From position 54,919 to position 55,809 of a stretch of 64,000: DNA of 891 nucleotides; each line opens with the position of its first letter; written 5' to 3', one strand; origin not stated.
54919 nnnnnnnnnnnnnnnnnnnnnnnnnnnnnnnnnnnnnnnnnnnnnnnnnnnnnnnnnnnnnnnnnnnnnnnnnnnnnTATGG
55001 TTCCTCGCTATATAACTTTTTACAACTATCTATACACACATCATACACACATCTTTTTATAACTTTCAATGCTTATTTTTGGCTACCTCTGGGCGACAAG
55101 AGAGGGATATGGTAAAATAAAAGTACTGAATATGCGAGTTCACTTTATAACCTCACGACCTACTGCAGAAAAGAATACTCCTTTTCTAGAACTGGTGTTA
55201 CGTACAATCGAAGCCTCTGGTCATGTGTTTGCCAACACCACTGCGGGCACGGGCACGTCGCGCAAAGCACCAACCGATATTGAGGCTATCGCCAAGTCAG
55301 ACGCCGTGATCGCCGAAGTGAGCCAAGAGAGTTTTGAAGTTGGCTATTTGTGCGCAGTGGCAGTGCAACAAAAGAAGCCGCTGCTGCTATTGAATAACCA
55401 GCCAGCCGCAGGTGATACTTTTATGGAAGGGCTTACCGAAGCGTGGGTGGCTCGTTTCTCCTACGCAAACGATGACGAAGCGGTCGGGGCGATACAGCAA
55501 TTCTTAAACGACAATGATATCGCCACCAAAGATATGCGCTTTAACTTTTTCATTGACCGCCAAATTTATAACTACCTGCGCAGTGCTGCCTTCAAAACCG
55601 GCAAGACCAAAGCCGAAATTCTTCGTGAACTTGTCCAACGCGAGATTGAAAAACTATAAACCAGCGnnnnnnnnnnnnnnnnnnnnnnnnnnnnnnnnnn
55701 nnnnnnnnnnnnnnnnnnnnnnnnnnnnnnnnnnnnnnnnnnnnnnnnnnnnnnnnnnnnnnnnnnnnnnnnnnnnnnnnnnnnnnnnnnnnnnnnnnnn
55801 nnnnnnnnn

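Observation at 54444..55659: Divergent pair of NDT-like proteins (one RHH-fused, one with the catalytic Glu replaced) around an 11-bp tandem repeat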

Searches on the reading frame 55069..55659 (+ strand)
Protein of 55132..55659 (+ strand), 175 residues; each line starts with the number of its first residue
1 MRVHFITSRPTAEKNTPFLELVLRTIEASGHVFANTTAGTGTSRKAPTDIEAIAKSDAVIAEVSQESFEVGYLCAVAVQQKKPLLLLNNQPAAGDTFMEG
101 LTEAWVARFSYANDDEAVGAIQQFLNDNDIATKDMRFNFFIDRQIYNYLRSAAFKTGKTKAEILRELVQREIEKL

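Call 3: search_protein_families(library=pfam, proteins=[window:55132-55659:+, window:55069-55659:+], max_evalue=1)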
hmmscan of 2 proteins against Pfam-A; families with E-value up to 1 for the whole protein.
window:55132-55659:+ (175 aa): 5 families
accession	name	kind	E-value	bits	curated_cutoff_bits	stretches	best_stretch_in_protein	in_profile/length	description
PF05014.21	Nuc_deoxyrib_tr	-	0.035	14.7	28.8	1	46-90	53-99/117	Nucleoside 2-deoxyribosyltransferase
PF24482.1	XPB_C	-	0.12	12.7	27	1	87-131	54-97/105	XPB-like, C-terminal domain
PF20905.2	ExsD_C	-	0.13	12.9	27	1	98-133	20-55/61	Antiactivator protein ExsD C-terminal domain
PF24920.1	C2_TCB1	-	0.13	12.4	27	1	119-173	7-61/125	Tricalbin-1-like, C2 domain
PF17774.7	YlmH_RBD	-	0.16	12.8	23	1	129-163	43-77/84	Putative RNA-binding domain in YlmH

window:55069-55659:+ (196 aa): 6 families
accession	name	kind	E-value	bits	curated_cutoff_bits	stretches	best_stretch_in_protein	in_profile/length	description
PF05014.21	Nuc_deoxyrib_tr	-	0.042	14.4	28.8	1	68-111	54-99/117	Nucleoside 2-deoxyribosyltransferase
PF17774.7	YlmH_RBD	-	0.068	14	23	1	150-184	43-77/84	Putative RNA-binding domain in YlmH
PF24482.1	XPB_C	-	0.1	13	27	1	108-152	54-97/105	XPB-like, C-terminal domain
PF20905.2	ExsD_C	-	0.16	12.6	27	1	119-154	20-55/61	Antiactivator protein ExsD C-terminal domain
PF06441.18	EHN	-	0.16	12.6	22.8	0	118-150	43-75/107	Epoxide hydrolase N terminus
PF24920.1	C2_TCB1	-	0.16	12.1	27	1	140-194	7-61/125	Tricalbin-1-like, C2 domain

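Call 4: search_protein_families(library=ncbifam, proteins=[window:55132-55659:+], max_evalue=1)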
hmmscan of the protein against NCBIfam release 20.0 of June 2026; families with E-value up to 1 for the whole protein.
window:55132-55659:+ (175 aa): 3 families
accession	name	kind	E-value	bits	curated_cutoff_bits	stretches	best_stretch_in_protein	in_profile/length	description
NF048017.1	antitoxin_RelB_like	equivalog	0.022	15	50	1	142-175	3-36/70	type II toxin-antitoxin system RelB family antitoxin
NF010256.0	PRK13702.1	subfamily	0.057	13.4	87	1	137-174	44-81/85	replication regulatory protein RepA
NF000049.1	tet_MFS_40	exception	0.1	11.8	800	1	67-108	82-123/406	tetracycline efflux MFS transporter Tet(40)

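Call 5: search_protein_families(library=padloc, proteins=[window:55132-55659:+], max_evalue=1)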
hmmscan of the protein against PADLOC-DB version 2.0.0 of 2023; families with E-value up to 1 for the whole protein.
window:55132-55659:+ (175 aa): 0 families

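Call 6: find_homologous_proteins(query=window:55132-55659:+)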
Query window:55132-55659:+ (175 aa): 713 proteins with E <= 0.001 among 918 candidates; the best 120 are listed.
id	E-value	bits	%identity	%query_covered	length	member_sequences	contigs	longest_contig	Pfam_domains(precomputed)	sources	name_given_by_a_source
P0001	4.1e-108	376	100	100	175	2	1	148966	-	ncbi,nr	ncbi:MAG TPA: hypothetical protein VLF60_02510 [Candidatus Saccharimonadales bacterium]|nr:hypotheti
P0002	6.5e-50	187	55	99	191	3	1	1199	PF05014.22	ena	-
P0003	5.5e-48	181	54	99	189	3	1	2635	PF05014.22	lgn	-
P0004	1.1e-47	180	54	99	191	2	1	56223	-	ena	-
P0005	1.7e-47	179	54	99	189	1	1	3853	PF05014.22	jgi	jgi:nucleoside 2-deoxyribosyltransferase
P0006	2.1e-47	179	52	99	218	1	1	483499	PF05014.22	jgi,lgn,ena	-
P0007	4.3e-47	178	52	99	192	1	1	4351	PF05014.22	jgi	jgi:hypothetical protein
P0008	4.4e-47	178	52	99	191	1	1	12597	PF05014.22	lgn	-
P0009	1.1e-46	177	51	99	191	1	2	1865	PF05014.22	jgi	jgi:hypothetical protein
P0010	6.7e-46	174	53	99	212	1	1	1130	PF05014.22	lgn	-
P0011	8.9e-46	174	48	99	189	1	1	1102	PF05014.22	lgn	-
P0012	1.0e-45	173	52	99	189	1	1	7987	-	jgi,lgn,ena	-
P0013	1.1e-45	173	51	99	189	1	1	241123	-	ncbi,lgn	-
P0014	2.2e-45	172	53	99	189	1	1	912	PF05014.22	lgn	-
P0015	2.8e-45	172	53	99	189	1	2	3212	PF05014.22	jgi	jgi:nucleoside 2-deoxyribosyltransferase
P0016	2.9e-45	172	52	99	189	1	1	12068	PF05014.22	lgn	-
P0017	3.5e-45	172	53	99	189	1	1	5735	PF05014.22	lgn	-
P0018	3.9e-45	171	52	99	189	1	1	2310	PF05014.22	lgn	-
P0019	4.0e-45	171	52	99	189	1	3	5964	PF05014.22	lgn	-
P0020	4.8e-45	171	52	99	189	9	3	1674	PF05014.22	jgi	jgi:hypothetical protein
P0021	8.1e-45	170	49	99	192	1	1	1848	PF05014.22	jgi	jgi:hypothetical protein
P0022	8.8e-45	170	51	99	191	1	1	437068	PF05014.22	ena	-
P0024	1.3e-44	170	51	99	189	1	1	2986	PF05014.22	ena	-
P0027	2.9e-44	169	50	99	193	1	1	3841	PF05014.22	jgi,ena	-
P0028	3.3e-44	169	51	99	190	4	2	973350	PF05014.22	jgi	jgi:hypothetical protein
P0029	4.6e-44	168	49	98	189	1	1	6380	PF05014.22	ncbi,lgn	-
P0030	4.8e-44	168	51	99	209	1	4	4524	PF05014.22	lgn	-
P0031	5.1e-44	168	48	99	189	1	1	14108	PF05014.22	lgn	-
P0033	5.4e-44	168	51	99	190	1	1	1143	PF05014.22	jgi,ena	-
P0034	6.3e-44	168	51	99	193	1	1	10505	PF05014.22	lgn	-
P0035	7.5e-44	167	53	99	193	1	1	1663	PF05014.22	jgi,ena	-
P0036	9.3e-44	167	48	99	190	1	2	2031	PF05014.22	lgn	-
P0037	9.6e-44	167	52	99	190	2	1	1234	PF05014.22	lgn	-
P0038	9.7e-44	167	49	99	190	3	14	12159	PF05014.22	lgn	-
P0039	1.0e-43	167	50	99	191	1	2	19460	PF05014.22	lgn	-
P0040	1.1e-43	167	49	99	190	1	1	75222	PF05014.22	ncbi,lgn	ncbi:MAG: nucleoside 2-deoxyribosyltransferase [Candidatus Saccharibacteria bacterium]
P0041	1.2e-43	167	51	99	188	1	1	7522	PF05014.22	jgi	jgi:hypothetical protein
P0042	1.2e-43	167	52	99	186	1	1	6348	PF05014.22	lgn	-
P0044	1.4e-43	166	49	99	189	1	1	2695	PF05014.22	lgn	-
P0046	1.5e-43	166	51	99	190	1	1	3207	PF05014.22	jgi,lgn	jgi:nucleoside 2-deoxyribosyltransferase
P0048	1.7e-43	166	52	99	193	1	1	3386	PF05014.22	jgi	jgi:hypothetical protein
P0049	1.8e-43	166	53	98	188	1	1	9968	PF05014.22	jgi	jgi:hypothetical protein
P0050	2.2e-43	166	50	99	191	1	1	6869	PF05014.22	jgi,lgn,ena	-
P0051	2.2e-43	166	51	99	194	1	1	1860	PF05014.22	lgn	-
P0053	3.3e-43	165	49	99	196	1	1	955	PF05014.22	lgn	-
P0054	3.3e-43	165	51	99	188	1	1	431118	PF05014.22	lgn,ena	-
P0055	3.6e-43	165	51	99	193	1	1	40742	PF05014.22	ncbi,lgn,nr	ncbi:MAG TPA: nucleoside 2-deoxyribosyltransferase [Candidatus Saccharimonadales bacterium]|nr:nucle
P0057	5.4e-43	165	51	99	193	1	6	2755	PF05014.22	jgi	jgi:hypothetical protein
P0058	6.8e-43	164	50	99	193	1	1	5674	PF05014.22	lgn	-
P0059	6.9e-43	164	50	99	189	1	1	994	PF05014.22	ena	-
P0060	6.9e-43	164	52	99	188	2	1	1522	PF05014.22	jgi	jgi:hypothetical protein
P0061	7.0e-43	164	49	99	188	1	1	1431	PF05014.22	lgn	-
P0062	7.3e-43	164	52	99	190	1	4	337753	PF05014.22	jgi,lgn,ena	-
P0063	8.1e-43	164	49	99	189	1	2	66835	PF05014.22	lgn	-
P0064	8.8e-43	164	52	99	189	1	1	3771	PF05014.22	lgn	-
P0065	8.8e-43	164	50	99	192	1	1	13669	PF05014.22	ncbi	-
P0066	9.5e-43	164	50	99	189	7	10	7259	PF05014.22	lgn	-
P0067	9.9e-43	164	48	99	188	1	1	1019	PF05014.22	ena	-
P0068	1.0e-42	164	50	98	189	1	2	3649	PF05014.22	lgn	-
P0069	1.1e-42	164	49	99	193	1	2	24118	PF05014.22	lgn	-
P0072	1.7e-42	163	49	99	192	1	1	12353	PF05014.22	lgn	-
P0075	1.8e-42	163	50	99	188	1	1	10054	PF05014.22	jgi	jgi:hypothetical protein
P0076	1.8e-42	163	51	99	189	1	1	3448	PF05014.22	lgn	-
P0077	2.0e-42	163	50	99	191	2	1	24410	PF05014.22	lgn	-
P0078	2.0e-42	163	50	99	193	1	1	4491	PF05014.22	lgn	-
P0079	2.1e-42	163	47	99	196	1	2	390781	PF05014.22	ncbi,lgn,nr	ncbi:MAG TPA: hypothetical protein VLG11_01840 [Candidatus Saccharimonadales bacterium]|nr:hypotheti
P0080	2.3e-42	162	48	99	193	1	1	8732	PF05014.22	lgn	-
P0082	3.1e-42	162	49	99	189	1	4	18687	PF05014.22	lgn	-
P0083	3.2e-42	162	51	98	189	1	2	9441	PF05014.22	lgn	-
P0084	3.3e-42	162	48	99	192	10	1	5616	PF05014.22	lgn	-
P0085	3.4e-42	162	50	99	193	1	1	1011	PF05014.22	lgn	-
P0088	4.7e-42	161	50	99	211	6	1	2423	PF05014.22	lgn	-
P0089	4.9e-42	161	50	99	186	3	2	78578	PF05014.22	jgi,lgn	jgi:nucleoside 2-deoxyribosyltransferase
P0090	5.2e-42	161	48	99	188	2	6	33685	PF05014.22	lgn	-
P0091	5.3e-42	161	49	99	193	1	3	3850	PF05014.22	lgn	-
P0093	6.2e-42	161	50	99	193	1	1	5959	PF05014.22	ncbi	-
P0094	6.5e-42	161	50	99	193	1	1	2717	PF05014.22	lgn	-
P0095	6.6e-42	161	50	99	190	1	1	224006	PF05014.22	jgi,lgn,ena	-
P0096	6.6e-42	161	48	99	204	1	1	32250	PF05014.22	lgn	-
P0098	7.6e-42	161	50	98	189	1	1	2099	PF05014.22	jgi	jgi:nucleoside 2-deoxyribosyltransferase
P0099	7.6e-42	161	47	99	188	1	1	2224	PF05014.22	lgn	-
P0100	9.7e-42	160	51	99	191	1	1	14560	PF05014.22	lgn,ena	-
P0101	1.0e-41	160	50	99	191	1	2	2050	PF05014.22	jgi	jgi:nucleoside 2-deoxyribosyltransferase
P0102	1.1e-41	160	49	99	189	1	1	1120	PF05014.22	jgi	-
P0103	1.2e-41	160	48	99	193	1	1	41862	PF05014.22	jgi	-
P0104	1.2e-41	160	49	99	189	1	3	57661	PF05014.22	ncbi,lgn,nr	ncbi:MAG TPA: hypothetical protein VLG36_01940 [Candidatus Chromulinivoraceae bacterium]|nr:hypothet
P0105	1.2e-41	160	48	99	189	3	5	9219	PF05014.22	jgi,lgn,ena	-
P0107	1.3e-41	160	49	99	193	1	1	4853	PF05014.22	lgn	-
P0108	1.4e-41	160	49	99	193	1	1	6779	PF05014.22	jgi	jgi:hypothetical protein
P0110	1.4e-41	160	51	99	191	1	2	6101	PF05014.22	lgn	-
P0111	1.5e-41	160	46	99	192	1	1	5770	PF05014.22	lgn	-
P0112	1.5e-41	160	50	99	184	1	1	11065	PF05014.22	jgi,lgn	jgi:nucleoside 2-deoxyribosyltransferase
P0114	1.8e-41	160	49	99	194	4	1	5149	PF05014.22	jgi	jgi:nucleoside 2-deoxyribosyltransferase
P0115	1.8e-41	160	50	99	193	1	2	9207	PF05014.22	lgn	-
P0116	2.0e-41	159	50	99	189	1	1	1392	PF05014.22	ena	-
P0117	2.4e-41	159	46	99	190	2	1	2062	PF05014.22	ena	-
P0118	2.4e-41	159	50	99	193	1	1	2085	PF05014.22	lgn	-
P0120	2.6e-41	159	49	98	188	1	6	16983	PF05014.22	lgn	-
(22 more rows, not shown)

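Call 20: find_related_loci(query=A3, collection=genome_contigs, flank=6000)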
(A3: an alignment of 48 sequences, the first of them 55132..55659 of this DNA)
Query A3 (175 aa) in genome_contigs; peptide patterns used: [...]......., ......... (x = any residue, [..] = any of these).
91 stretches matched a pattern; 40 encode a relative of the query (tblastn E <= 1e-3); 39 distinct loci.
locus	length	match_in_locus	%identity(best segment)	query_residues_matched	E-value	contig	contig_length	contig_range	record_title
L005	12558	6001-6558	51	1-174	1e-54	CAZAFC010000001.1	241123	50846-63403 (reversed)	MAG TPA_asm: uncultured Candidatus Saccharibacteria bacterium isolate SRP200132_co1_536 genome assembly, contig: NODE_36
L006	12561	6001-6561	49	1-174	3e-53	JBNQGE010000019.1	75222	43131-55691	MAG: Candidatus Saccharibacteria bacterium isolate Bin_28 c_000000000034, whole genome shotgun sequence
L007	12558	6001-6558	51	1-174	7e-53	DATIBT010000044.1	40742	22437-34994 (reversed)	MAG TPA_asm: Candidatus Saccharimonadales bacterium isolate SMAG_U16297 k141_2450537, whole genome shotgun sequence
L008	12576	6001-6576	47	1-173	3e-51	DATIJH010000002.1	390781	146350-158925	MAG TPA_asm: Candidatus Saccharimonadales bacterium isolate SMAG_U15686 k141_272420, whole genome shotgun sequence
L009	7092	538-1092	49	1-174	3e-50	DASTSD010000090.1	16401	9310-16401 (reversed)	MAG TPA_asm: Candidatus Saccharimonadales bacterium isolate SMAG_U2271 k141_1358691, whole genome shotgun sequence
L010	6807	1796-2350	49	1-173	5e-50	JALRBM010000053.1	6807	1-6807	MAG: Candidatus Saccharimonadia bacterium isolate HM.33 HM_992136, whole genome shotgun sequence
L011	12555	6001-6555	48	1-174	5e-49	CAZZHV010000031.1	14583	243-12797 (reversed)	MAG TPA_asm: uncultured Candidatus Saccharibacteria bacterium isolate SRP200132_co1_55 genome assembly, contig: NODE_723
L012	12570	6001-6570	45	1-174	4e-48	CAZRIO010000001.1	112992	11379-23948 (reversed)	MAG TPA_asm: uncultured Candidatus Saccharibacteria bacterium isolate SRP200132_co1_783 genome assembly, contig: NODE_16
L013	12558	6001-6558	44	1-174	2e-47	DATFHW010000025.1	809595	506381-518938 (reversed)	MAG TPA_asm: Candidatus Saccharimonadales bacterium isolate SMAG_U8699 k141_2568195, whole genome shotgun sequence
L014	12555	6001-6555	46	1-174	2e-46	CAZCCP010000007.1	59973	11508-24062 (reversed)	MAG TPA_asm: uncultured Candidatus Saccharibacteria bacterium isolate SRP200132_co1_638 genome assembly, contig: NODE_75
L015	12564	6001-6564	47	1-174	3e-45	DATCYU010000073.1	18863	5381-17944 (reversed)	MAG TPA_asm: Candidatus Saccharimonadales bacterium isolate SMAG_U52 k141_354134, whole genome shotgun sequence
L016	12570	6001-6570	45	1-174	9e-45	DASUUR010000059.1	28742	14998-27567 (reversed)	MAG TPA_asm: Candidatus Saccharimonadales bacterium isolate SMAG_U1794 k141_473892, whole genome shotgun sequence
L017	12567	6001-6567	44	1-173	2e-44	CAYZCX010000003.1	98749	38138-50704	MAG TPA_asm: uncultured Candidatus Saccharibacteria bacterium isolate SRP200132_co1_147 genome assembly, contig: NODE_23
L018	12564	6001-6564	47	1-174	2e-44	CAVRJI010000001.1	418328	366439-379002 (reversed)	MAG: uncultured bacterium isolate MFD01275.bin.1.111 genome assembly, contig: contig_10308, whole genome shotgun sequenc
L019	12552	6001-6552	45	1-174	1e-43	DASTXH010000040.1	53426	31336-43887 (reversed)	MAG TPA_asm: Candidatus Saccharimonadales bacterium isolate SMAG_U2409 k141_414750, whole genome shotgun sequence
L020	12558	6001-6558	47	1-173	2e-43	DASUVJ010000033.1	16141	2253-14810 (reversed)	MAG TPA_asm: Candidatus Saccharimonadales bacterium isolate SMAG_U1812 k141_517515, whole genome shotgun sequence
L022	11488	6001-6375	59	49-174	3e-43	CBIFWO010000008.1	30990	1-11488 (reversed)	MAG TPA_asm: uncultured bacterium isolate ERR14720264_binner12_Refined_13 genome assembly, contig: ERZ27336811.29, whole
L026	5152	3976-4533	44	1-172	6e-41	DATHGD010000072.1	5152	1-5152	MAG TPA_asm: Candidatus Saccharimonadales bacterium isolate SMAG_U12464 k141_126719, whole genome shotgun sequence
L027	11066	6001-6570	41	1-174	3e-40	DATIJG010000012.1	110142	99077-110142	MAG TPA_asm: Candidatus Saccharimonadales bacterium isolate SMAG_U15685 k141_168716, whole genome shotgun sequence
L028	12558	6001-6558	43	1-174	1e-37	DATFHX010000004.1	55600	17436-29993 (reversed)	MAG TPA_asm: Candidatus Saccharimonadales bacterium isolate SMAG_U8700 k141_1605569, whole genome shotgun sequence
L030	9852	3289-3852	44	1-174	4e-39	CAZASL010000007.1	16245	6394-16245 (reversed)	MAG TPA_asm: uncultured Candidatus Saccharibacteria bacterium isolate SRP200132_co1_490 genome assembly, contig: NODE_62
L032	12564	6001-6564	44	1-174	4e-39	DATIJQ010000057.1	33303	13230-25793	MAG TPA_asm: Candidatus Saccharimonas sp. isolate SMAG_U15695 k141_140202, whole genome shotgun sequence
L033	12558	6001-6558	45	1-173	2e-38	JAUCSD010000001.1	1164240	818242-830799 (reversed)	MAG: Candidatus Saccharibacteria bacterium isolate RYN_404 scaffold_239928, whole genome shotgun sequence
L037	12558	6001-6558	43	1-174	1e-37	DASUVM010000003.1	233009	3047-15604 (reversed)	MAG TPA_asm: Candidatus Saccharimonadales bacterium isolate SMAG_U1815 k141_672616, whole genome shotgun sequence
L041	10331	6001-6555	35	1-174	1e-35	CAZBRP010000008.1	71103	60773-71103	MAG TPA_asm: uncultured Candidatus Saccharibacteria bacterium isolate SRP200132_co1_645 genome assembly, contig: NODE_49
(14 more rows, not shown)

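Call 30: search_protein_families(library=pfam, proteins=[L010:1050-1679:-, L032:3801-4265:-, L011:5151-5816:-, L013:7214-7579:-, L026:2839-3957:+, L037:5203-5916:-, L028:5140-5925:-, L027:4495-5943:+, L041:2838-3389:+, L030:2272-3237:+], max_evalue=0.001)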
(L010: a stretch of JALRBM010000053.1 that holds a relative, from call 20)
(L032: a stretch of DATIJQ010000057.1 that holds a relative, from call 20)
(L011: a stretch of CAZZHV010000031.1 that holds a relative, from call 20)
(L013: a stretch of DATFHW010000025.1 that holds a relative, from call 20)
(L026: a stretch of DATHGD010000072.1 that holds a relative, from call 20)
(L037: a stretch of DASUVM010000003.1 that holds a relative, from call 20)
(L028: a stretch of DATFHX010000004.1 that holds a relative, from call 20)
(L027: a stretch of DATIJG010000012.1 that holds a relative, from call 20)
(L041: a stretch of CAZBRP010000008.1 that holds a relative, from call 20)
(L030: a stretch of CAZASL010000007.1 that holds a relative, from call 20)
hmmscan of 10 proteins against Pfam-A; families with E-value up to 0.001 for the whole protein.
L010:1050-1679:- (209 aa): 5 families
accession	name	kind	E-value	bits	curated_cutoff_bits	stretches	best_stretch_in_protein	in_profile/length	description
PF13489.12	Methyltransf_23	-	3.8e-11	43.4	27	1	33-187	6-164/164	Methyltransferase domain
PF08242.18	Methyltransf_12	-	1.4e-08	35.7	30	1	54-142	1-98/98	Methyltransferase domain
PF08241.18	Methyltransf_11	-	1.5e-07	32.4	21.2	1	54-144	1-95/95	Methyltransferase domain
PF13649.12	Methyltransf_25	-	5.6e-07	30.6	27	1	53-140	1-97/97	Methyltransferase domain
PF03848.20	TehB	-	7.3e-05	22.7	20.4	1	46-135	28-123/193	Tellurite resistance protein TehB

L032:3801-4265:- (154 aa): 1 family
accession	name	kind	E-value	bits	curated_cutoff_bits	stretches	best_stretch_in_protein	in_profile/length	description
PF00293.34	NUDIX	-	1.1e-05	25.9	21.1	1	20-125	9-126/134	NUDIX domain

L011:5151-5816:- (221 aa): 6 families
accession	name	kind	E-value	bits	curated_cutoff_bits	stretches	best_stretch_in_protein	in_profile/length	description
PF13649.12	Methyltransf_25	-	3.7e-09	37.6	27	1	54-138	1-90/97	Methyltransferase domain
PF00891.24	Methyltransf_2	-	8.1e-08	32.3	22.3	1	39-138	52-153/210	O-methyltransferase domain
PF08241.18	Methyltransf_11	-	1.3e-07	32.6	21.2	1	55-137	1-83/95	Methyltransferase domain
PF13847.12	Methyltransf_31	-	1.9e-07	31.3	27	1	52-128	5-90/145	Methyltransferase domain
PF08242.18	Methyltransf_12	-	3.7e-07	31.2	30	1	55-138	1-89/98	Methyltransferase domain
PF05401.17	NodS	-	0.00025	21.4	24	1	38-127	31-121/201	Nodulation protein S (NodS)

L013:7214-7579:- (121 aa): 0 families

L026:2839-3957:+ (372 aa): 0 families

L037:5203-5916:- (237 aa): 3 families
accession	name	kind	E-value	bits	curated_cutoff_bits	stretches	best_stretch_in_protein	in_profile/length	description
PF00702.32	Hydrolase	-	8.4e-12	46.3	26.4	1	14-212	2-188/191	haloacid dehalogenase-like hydrolase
PF13419.12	HAD_2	-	3.5e-09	37.4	23.8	1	67-213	31-170/178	Haloacid dehalogenase-like hydrolase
PF13242.12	Hydrolase_like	-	0.00013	22.2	22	1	176-220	3-47/75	HAD-hyrolase-like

L028:5140-5925:- (261 aa): 8 families
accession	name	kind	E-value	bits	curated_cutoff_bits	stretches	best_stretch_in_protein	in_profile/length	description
PF13489.12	Methyltransf_23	-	1e-13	51.8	27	1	53-231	6-161/164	Methyltransferase domain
PF13649.12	Methyltransf_25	-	9.8e-08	33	27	1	72-166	1-97/97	Methyltransferase domain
PF03848.20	TehB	-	3.1e-06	27.2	20.4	1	58-178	21-141/193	Tellurite resistance protein TehB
PF08242.18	Methyltransf_12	-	5.9e-06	27.4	30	1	73-168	1-98/98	Methyltransferase domain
PF13847.12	Methyltransf_31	-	1.2e-05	25.5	27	1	70-190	5-129/145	Methyltransferase domain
PF08241.18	Methyltransf_11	-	6.5e-05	23.9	21.2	1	73-170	1-95/95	Methyltransferase domain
PF02353.26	CMAS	-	6.9e-05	22.7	27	1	60-184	54-178/273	Mycolic acid cyclopropane synthetase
PF05175.20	MTS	-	0.00011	22.4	23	1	52-173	19-141/170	Methyltransferase small domain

L027:4495-5943:+ (482 aa): 1 family
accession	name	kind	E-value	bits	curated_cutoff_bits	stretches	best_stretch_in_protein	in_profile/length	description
PF01408.29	GFO_IDH_MocA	-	1.1e-08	36.3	24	1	10-136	3-100/120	Oxidoreductase family, NAD-binding Rossmann fold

L041:2838-3389:+ (183 aa): 1 family
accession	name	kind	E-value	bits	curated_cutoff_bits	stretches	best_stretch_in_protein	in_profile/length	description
PF01227.27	GTP_cyclohydroI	-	3.9e-62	209.3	27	1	7-182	2-177/179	GTP cyclohydrolase I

L030:2272-3237:+ (321 aa): 2 families
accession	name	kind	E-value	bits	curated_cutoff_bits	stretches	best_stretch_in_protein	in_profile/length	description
PF00294.29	PfkB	-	5.5e-32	111.8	25.8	1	22-299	30-296/302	pfkB family carbohydrate kinase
PF08543.17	Phos_pyr_kin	-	9.7e-11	41.9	27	1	179-285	115-224/246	Phosphomethylpyrimidine kinase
